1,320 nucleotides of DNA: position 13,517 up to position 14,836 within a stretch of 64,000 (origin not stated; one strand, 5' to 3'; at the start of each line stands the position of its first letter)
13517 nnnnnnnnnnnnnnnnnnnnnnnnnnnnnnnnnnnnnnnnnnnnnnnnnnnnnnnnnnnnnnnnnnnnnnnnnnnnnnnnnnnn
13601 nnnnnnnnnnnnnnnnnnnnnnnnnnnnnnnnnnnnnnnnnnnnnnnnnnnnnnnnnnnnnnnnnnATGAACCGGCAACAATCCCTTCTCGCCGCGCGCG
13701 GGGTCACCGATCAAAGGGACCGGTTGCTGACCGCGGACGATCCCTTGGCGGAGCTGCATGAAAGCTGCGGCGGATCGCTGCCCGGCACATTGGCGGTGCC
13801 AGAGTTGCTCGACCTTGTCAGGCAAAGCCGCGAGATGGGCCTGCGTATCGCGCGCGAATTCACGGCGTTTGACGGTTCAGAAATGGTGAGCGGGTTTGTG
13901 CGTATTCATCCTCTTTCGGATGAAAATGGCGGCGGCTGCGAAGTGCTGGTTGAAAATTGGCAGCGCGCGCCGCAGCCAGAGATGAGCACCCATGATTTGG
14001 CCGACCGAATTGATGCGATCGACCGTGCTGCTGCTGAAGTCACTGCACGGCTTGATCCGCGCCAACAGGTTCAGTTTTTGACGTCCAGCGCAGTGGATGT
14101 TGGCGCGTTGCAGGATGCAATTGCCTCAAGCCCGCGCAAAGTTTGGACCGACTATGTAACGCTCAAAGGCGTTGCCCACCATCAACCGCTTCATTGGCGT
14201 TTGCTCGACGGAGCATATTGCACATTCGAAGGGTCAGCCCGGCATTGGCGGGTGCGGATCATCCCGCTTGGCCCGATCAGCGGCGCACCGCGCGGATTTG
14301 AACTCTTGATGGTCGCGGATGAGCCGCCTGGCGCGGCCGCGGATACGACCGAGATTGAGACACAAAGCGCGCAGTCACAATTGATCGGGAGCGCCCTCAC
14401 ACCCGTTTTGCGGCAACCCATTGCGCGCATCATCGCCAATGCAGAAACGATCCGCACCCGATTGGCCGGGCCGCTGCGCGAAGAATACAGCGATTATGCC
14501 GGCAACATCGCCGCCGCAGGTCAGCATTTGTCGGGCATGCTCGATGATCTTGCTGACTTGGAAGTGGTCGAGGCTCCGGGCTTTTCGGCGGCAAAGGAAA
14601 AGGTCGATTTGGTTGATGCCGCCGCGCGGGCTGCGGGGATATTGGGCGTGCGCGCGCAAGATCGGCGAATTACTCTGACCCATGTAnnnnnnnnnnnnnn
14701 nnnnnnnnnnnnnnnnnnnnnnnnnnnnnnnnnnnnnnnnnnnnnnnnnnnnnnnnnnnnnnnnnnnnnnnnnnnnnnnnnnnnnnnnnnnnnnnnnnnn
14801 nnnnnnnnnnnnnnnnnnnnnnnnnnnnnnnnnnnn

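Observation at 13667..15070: PleC/DivJ-family pseudokinase with His->Pro in the H-box but an intact ATP-binding domain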

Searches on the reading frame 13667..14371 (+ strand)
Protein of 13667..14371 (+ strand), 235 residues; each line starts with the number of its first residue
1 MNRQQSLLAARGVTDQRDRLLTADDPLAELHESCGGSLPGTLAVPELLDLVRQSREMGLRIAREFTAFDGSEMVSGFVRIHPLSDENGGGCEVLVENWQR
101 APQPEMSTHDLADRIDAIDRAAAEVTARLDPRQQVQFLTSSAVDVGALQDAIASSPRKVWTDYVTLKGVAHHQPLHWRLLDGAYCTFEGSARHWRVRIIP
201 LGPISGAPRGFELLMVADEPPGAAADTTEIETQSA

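Call 17: search_protein_representatives(protein=window:13667-14371:+)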
Query: 235 residues. Proteins with E-value up to 0.001 (for the whole library): 152; up to 1e-10: 94; up to 1e-30: 18. The best 150 are listed.
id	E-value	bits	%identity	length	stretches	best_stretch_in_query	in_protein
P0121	9.4e-77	274.2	59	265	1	2-230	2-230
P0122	2.2e-62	227.2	49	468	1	9-223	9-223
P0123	4.6e-54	199.9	47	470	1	1-234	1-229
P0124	1.1e-46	175.8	42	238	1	5-221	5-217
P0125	3.4e-45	170.9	68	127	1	2-123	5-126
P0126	4.5e-45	170.5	42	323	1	7-209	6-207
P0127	8.8e-45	169.6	44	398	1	10-229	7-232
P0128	2.3e-44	168.2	41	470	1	7-223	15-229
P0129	2.3e-44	168.2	42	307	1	9-221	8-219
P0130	4.1e-43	164.1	46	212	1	9-184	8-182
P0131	5.7e-42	160.4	41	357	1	8-221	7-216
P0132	1.6e-40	155.6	40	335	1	14-223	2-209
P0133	5.1e-38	147.4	39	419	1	6-226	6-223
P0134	2.2e-36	142.1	38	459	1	12-218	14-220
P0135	4.4e-34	134.6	38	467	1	8-222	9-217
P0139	1.2e-30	123.3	36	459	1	9-226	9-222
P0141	1.1e-29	120.2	34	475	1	12-219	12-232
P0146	2.5e-26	109.2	37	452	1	9-217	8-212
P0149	7.9e-24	101.0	39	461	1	11-219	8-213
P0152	2.9e-23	99.1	33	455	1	9-218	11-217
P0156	1.6e-22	96.7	35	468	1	5-221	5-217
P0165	4.2e-20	88.8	30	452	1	12-205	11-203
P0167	6.8e-20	88.1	32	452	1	12-198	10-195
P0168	7.0e-20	88.1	33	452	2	14-199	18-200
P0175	2.2e-17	79.9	32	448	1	14-198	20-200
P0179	6.9e-17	78.3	30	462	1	8-215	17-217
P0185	1.6e-15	73.8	30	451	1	10-217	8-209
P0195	6.4e-13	65.3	28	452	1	12-198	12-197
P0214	1.0e-10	58.1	31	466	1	10-159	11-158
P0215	3.4e-10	56.4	33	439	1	11-170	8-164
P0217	1.3e-09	54.5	38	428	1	10-147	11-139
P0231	1.3e-07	48.0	40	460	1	10-130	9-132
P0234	4.4e-07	46.2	37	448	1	12-106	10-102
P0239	1.7e-06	44.3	35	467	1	11-123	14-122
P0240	2.0e-06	44.1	37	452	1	1-108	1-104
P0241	2.0e-06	44.1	33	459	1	15-136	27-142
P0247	1.5e-05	41.2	39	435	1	10-98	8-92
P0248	1.6e-05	41.1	37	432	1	10-113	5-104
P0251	3.2e-05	40.1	33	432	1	7-108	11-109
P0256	6.7e-05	39.1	39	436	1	15-102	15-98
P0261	1.6e-04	37.8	33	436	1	12-120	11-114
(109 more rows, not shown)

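Call 22: list_cluster_members(proteins=[P0122, P0128, P0146, P0156, P0179, P0231, P0240, P0248, P0251, P0261])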
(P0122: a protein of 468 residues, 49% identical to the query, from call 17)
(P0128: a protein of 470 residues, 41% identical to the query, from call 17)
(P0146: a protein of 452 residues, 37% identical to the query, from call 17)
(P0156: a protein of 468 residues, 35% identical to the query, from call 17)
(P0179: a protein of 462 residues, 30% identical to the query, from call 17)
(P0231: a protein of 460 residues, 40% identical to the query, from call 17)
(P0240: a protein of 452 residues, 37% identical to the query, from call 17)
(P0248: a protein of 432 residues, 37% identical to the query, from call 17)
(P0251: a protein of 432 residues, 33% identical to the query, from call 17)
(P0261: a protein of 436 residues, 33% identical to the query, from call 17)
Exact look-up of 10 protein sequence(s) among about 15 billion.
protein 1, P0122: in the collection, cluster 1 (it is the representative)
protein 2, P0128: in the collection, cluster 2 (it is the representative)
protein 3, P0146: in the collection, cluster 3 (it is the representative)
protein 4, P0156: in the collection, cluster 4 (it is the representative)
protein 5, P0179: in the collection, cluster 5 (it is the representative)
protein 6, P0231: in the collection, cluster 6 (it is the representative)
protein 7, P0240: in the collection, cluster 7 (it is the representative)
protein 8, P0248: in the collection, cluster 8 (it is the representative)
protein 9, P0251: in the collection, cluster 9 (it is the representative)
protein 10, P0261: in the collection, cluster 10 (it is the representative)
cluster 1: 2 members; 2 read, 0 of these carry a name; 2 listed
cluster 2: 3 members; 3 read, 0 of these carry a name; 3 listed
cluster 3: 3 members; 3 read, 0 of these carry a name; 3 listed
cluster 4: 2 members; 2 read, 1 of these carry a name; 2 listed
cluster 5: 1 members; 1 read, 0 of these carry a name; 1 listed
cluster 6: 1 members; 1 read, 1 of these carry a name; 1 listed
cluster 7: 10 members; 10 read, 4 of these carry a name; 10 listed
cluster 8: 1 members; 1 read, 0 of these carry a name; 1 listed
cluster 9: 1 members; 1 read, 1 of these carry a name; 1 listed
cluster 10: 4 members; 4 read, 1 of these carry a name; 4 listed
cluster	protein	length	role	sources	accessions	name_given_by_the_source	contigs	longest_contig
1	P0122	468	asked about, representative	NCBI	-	-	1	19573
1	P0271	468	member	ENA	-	-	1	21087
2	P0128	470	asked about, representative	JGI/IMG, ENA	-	-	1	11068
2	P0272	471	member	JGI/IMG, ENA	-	-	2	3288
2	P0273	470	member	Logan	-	-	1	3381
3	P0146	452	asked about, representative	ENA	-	-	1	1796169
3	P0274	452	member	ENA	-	-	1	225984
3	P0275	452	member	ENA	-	-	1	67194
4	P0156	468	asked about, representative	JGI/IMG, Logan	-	anti-sigma regulatory factor (Ser/Thr protein kinase)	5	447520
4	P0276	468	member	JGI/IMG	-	-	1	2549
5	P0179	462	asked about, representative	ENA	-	-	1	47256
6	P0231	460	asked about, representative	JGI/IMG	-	signal transduction histidine kinase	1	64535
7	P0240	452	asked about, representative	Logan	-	-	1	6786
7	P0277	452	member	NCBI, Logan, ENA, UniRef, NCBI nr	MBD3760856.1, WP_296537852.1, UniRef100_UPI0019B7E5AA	HAMP domain-containing sensor histidine kinase [Rhizorhabdus sp.] | sensor histidine kinase n=1 Tax=Rhizorhabdus sp. TaxID=1968843 RepID=UPI0019B7E5AA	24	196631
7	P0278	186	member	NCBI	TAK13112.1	MAG: sensor histidine kinase, partial [Rhizorhabdus sp.]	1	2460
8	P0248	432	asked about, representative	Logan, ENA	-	-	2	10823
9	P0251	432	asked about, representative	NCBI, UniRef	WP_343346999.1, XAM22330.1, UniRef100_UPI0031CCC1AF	HAMP domain-containing sensor histidine kinase [Sphingomicrobium sp. XHP0239] | sensor histidine kinase n=1 Tax=Sphingomicrobium maritimum TaxID=3133972 ...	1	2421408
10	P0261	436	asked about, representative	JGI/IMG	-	signal transduction histidine kinase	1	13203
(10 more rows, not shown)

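Call 28: find_encoding_contigs(protein=P0251, flank=6000, max_places=2)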
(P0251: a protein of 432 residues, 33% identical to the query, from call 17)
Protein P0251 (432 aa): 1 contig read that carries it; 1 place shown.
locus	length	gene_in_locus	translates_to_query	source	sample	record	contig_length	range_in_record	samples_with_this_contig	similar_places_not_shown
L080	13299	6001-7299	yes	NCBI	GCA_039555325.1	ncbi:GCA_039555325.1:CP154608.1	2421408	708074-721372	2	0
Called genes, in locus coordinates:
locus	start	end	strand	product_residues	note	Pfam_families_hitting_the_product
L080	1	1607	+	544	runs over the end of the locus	PF00753:Lactamase_B, PF12706:Lactamase_B_2, PF22505:RNase_J_b_CASP, PF07521:RMMBL, PF17770:RNase_J_C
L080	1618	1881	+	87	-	PF07330:DUF1467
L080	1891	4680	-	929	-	PF04513:Baculo_PEP_C (faint), PF07889:DUF1664 (faint)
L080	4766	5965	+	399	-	-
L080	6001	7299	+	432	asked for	PF13581:HATPase_c_2 (weak), PF02518:HATPase_c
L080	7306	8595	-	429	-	PF00285:Citrate_synt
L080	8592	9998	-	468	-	PF00749:tRNA-synt_1c, PF19269:Anticodon_2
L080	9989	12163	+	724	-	PF13567:DUF4131, PF03772:Competence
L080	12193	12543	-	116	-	PF00903:Glyoxalase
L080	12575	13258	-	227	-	PF01726:LexA_DNA_bind, PF00717:Peptidase_S24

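Call 38: search_protein_families(library=pfam, proteins=[window:13667-14371:+], max_evalue=10)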
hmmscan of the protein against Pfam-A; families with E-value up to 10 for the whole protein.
window:13667-14371:+ (235 aa): 1 family
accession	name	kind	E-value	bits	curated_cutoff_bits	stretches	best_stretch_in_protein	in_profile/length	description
PF21042.2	Stu2_CTS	-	0.47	10.5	27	0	122-129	6-13/23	Stu2, C-terminal segment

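Call 58: list_cluster_members(proteins=[P0134, P0135, P0139, P0141, P0149, P0152, P0165, P0167, P0195, P0214])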
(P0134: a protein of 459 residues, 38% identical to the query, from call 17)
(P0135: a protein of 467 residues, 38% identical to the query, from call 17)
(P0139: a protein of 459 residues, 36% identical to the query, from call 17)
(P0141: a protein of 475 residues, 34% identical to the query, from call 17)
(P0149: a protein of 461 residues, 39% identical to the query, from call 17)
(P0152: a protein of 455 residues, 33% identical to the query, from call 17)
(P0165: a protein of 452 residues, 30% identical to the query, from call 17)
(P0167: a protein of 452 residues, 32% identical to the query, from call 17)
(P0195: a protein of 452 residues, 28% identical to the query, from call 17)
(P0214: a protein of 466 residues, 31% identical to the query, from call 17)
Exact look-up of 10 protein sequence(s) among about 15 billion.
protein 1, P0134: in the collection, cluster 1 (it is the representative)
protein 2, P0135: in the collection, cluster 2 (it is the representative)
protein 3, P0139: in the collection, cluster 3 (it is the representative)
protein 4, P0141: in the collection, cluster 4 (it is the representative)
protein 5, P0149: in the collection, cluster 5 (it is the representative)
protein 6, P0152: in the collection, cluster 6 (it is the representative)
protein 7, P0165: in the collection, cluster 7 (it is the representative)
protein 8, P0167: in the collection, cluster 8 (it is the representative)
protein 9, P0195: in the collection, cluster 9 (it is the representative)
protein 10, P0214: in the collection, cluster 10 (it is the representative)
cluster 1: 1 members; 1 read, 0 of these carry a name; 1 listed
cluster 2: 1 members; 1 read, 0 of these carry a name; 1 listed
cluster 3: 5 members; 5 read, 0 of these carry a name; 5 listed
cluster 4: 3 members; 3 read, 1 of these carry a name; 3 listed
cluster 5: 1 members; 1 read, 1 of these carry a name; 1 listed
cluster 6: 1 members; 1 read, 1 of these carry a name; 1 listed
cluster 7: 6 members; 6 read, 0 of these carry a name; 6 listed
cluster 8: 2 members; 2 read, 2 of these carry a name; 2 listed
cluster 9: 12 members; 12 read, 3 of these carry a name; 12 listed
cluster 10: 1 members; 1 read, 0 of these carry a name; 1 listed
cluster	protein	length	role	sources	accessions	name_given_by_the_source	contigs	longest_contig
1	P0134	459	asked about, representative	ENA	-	-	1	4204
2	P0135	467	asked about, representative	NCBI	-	-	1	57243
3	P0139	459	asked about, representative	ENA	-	-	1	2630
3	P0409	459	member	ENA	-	-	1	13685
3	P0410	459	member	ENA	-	-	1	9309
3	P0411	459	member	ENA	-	-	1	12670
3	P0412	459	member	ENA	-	-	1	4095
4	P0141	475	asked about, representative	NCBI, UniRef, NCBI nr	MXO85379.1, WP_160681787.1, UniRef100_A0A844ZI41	sensor histidine kinase [Altererythrobacter aurantiacus] | histidine kinase n=1 Tax=Parapontixanthobacter aurantiacus TaxID=1463599 ... | HAMP domain-containing sensor histidine kinase [Parapontixanthobacter aurantiacus]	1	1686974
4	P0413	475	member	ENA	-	-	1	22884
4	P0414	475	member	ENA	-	-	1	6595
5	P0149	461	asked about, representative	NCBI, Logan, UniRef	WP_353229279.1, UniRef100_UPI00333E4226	HAMP domain-containing sensor histidine kinase [Novosphingobium sp.] | sensor histidine kinase n=1 Tax=Novosphingobium sp. TaxID=1874826 RepID=UPI00333E4226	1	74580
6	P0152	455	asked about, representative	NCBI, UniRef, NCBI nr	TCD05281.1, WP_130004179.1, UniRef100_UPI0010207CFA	HAMP domain-containing histidine kinase [Erythrobacteraceae bacterium CFH 75059] | sensor histidine kinase n=1 Tax=Qipengyuania thermophila TaxID=2509361 RepID=UPI0010207CFA | HAMP domain-containing sensor histidine kinase [Qipengyuania thermophila]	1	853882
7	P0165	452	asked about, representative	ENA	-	-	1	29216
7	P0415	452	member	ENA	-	-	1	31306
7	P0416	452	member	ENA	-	-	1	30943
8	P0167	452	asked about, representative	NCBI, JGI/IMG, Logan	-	signal transduction histidine kinase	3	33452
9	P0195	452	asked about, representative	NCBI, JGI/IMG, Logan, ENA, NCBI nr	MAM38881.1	MAG: sensor histidine kinase [Erythrobacter sp.] | sensor histidine kinase [Erythrobacter sp.]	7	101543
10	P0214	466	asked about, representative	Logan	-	-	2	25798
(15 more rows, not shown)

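Call 74: list_cluster_members(proteins=[P0168, P0175, P0185, P0215, P0217, P0234, P0239, P0241, P0247, P0256])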
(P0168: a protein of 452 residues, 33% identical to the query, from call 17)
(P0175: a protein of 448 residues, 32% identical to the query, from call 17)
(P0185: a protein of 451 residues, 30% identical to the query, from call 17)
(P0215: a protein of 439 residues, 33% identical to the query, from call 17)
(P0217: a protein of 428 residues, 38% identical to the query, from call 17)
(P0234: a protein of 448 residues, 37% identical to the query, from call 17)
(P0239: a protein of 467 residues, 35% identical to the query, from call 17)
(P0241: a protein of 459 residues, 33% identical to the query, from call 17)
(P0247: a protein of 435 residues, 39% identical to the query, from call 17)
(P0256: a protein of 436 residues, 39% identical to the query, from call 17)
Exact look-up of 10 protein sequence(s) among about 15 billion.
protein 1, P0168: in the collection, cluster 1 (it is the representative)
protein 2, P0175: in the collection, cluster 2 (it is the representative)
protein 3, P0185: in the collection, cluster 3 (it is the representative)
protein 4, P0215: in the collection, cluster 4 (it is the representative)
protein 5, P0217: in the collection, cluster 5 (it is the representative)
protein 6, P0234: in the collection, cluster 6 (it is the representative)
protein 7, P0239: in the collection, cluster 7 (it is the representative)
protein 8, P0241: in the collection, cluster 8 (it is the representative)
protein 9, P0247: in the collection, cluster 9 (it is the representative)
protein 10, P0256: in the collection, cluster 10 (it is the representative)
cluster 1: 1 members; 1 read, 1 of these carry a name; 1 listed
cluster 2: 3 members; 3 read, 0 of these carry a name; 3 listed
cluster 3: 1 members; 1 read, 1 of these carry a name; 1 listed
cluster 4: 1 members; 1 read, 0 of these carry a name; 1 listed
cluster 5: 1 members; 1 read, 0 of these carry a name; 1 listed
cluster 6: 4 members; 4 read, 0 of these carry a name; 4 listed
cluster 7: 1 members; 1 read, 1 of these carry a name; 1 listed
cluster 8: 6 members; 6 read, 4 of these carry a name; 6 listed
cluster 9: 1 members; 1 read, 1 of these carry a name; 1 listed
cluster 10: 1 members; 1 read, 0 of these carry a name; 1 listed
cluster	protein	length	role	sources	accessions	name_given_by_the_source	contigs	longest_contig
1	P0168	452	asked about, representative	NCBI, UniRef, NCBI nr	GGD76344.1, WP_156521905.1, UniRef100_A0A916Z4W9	sensor histidine kinase [Croceicoccus mobilis] | histidine kinase n=1 Tax=Croceicoccus mobilis TaxID=1703339 RepID=A0A916Z4W9_9SPHN | ATP-binding protein [Croceicoccus mobilis]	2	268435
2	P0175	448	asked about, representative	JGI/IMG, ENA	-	-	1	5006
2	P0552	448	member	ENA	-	-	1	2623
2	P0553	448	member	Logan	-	-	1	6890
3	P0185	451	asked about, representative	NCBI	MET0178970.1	MAG: ATP-binding protein [Novosphingobium sp.]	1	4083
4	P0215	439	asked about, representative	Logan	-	-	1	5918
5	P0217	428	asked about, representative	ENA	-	-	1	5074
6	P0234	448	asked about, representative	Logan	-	-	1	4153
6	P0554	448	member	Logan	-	-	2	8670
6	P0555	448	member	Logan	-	-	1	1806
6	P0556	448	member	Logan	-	-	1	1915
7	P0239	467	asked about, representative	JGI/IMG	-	signal transduction histidine kinase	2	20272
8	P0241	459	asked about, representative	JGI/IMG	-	hypothetical protein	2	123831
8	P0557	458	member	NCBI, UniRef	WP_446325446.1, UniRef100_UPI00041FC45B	sensor histidine kinase [Blastomonas sp. CACIA14H2] | sensor histidine kinase n=1 Tax=Blastomonas sp. CACIA14H2 TaxID=1419876 ...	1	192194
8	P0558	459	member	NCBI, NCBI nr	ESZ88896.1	MAG: histidine kinase [Blastomonas sp. CACIA14H2]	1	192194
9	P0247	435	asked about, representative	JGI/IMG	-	signal transduction histidine kinase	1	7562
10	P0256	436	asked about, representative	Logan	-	-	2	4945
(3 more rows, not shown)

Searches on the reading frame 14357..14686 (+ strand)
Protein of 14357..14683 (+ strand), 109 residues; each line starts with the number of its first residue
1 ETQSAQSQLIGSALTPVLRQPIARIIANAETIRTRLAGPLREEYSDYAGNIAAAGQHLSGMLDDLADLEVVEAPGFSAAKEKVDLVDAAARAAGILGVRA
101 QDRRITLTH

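Call 30: search_protein_families(library=ncbifam, proteins=[window:14357-14683:+], max_evalue=1)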
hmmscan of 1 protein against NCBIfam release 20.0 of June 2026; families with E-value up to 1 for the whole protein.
seq(109 aa): 8 families
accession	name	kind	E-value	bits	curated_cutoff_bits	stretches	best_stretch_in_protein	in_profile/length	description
NF050805.1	CellDivHKDivJCaul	equivalog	1.1e-10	40.4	1000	1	16-102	307-393/531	cell cycle sensor histidine kinase DivJ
NF041593.1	histid_kinase_PdhS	equivalog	1.7e-06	26.3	2000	1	17-106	812-902/1041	cell-division control histidine kinase PdhS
NF008312.0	PRK11100.1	equivalog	0.0001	21.3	356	1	13-108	262-354/477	two-component system sensor histidine kinase CreC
NF038297.2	hybrid_HK_HrmK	equivalog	0.00053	18.8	725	1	18-89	246-317/607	hybrid histidine kinase/response regulator HrmK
TIGR02956.1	TMAO_torS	equivalog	0.0022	16.2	676.5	1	38-108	492-562/967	TMAO reductase system sensor histidine kinase/response regulator TorS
TIGR02966.1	phoR_proteo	equivalog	0.066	12.2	334.2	1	18-103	125-209/333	phosphate regulon sensor histidine kinase PhoR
NF046044.1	PnpS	equivalog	0.12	11.3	400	1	18-108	181-270/390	two-component system histidine kinase PnpS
NF041947.1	LuxQ_Vibrio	equivalog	0.19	9.5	1200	1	18-107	483-569/843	quorum-sensing autoinducer 2 sensor kinase/phosphatase LuxQ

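Call 31: search_solved_structures(query=window:14357-14683:+, max_evalue=10, show_alignments=0)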
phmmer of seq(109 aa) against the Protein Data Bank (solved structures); distinct sequences matched with E-value up to 10: 10.
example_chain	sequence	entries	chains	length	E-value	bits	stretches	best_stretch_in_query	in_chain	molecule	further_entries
6rh7_A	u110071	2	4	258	0.002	22.1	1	14-96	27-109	Sensor histidine kinase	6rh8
3dge_A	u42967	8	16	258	0.0027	21.8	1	14-96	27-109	Sensor protein | Histidine kinase | Sensor histidine kinase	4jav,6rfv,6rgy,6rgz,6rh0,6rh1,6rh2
2c2a_A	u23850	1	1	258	0.0027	21.8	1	14-96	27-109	SENSOR HISTIDINE KINASE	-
5uht_A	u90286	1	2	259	0.0027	21.7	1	14-96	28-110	Sensor histidine kinase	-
6azr_A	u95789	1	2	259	0.0027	21.7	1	14-96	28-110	Sensor histidine kinase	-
4jas_A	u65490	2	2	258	0.035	18.2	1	15-96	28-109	Histidine kinase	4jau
7n0e_B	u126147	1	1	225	0.23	15.6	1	19-107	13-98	Histidine kinase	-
6dk7_A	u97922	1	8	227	0.24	15.5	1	19-107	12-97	RetS (Regulator of Exopolysaccharide and Type III Secretion)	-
6dk8_A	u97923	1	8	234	0.26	15.4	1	19-107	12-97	RetS (Regulator of Exopolysaccharide and Type III Secretion)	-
6wu0_B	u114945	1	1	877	0.39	14.8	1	12-69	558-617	Hopanoid biosynthesis associated RND transporter like protein HpnN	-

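Call 51: search_protein_families(library=ncbifam, alignment_id=A2, max_evalue=0.001)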
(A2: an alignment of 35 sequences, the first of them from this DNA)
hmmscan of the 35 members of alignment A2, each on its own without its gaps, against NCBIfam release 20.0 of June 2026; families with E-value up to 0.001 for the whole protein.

A. member 1, seq(109 aa): 4 families
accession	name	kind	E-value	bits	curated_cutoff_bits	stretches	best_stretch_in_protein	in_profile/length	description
NF050805.1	CellDivHKDivJCaul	equivalog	9e-11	40.7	1000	1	16-104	308-396/531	cell cycle sensor histidine kinase DivJ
NF041593.1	histid_kinase_PdhS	equivalog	1.9e-06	26.1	2000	1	17-105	813-902/1041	cell-division control histidine kinase PdhS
NF008312.0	PRK11100.1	equivalog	9.2e-05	21.4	356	1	12-107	262-354/477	two-component system sensor histidine kinase CreC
NF038297.2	hybrid_HK_HrmK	equivalog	0.00053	18.8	725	1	17-88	246-317/607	hybrid histidine kinase/response regulator HrmK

B. families by the number of members that match (of 35 scanned): 16 families
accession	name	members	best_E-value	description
NF050805.1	CellDivHKDivJCaul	32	1.9e-16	cell cycle sensor histidine kinase DivJ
NF041593.1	histid_kinase_PdhS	25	7.3e-13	cell-division control histidine kinase PdhS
NF038297.2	hybrid_HK_HrmK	21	1.4e-10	hybrid histidine kinase/response regulator HrmK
TIGR02956.1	TMAO_torS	18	9.2e-10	TMAO reductase system sensor histidine kinase/response regulator TorS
NF008312.0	PRK11100.1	10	1.1e-05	two-component system sensor histidine kinase CreC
NF046044.1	PnpS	7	1.1e-06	two-component system histidine kinase PnpS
NF041947.1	LuxQ_Vibrio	6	7.3e-07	quorum-sensing autoinducer 2 sensor kinase/phosphatase LuxQ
NF047465.1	hybrid_HK_LvrA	3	0.00018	hybrid histidine kinase/response regulator LvrA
TIGR02966.1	phoR_proteo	2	1.3e-07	phosphate regulon sensor histidine kinase PhoR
NF008543.0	PRK11466.1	2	0.00064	TMAO reductase system sensor histidine kinase/response regulator TorS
NF008302.0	PRK11091.1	1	1.2e-06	aerobic respiration two-component sensor histidine kinase ArcB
NF041735.1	hist_kin_RppB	1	4.4e-05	two-component system sensor histidine kinase RppB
NF008318.0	PRK11107.1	1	4.8e-05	two-component sensor histidine kinase BarA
NF007793.0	PRK10490.1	1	5.1e-05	two-component system sensor histidine kinase KdpD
NF007420.1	PRK09959.1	1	0.00045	acid-sensing system histidine kinase EvgS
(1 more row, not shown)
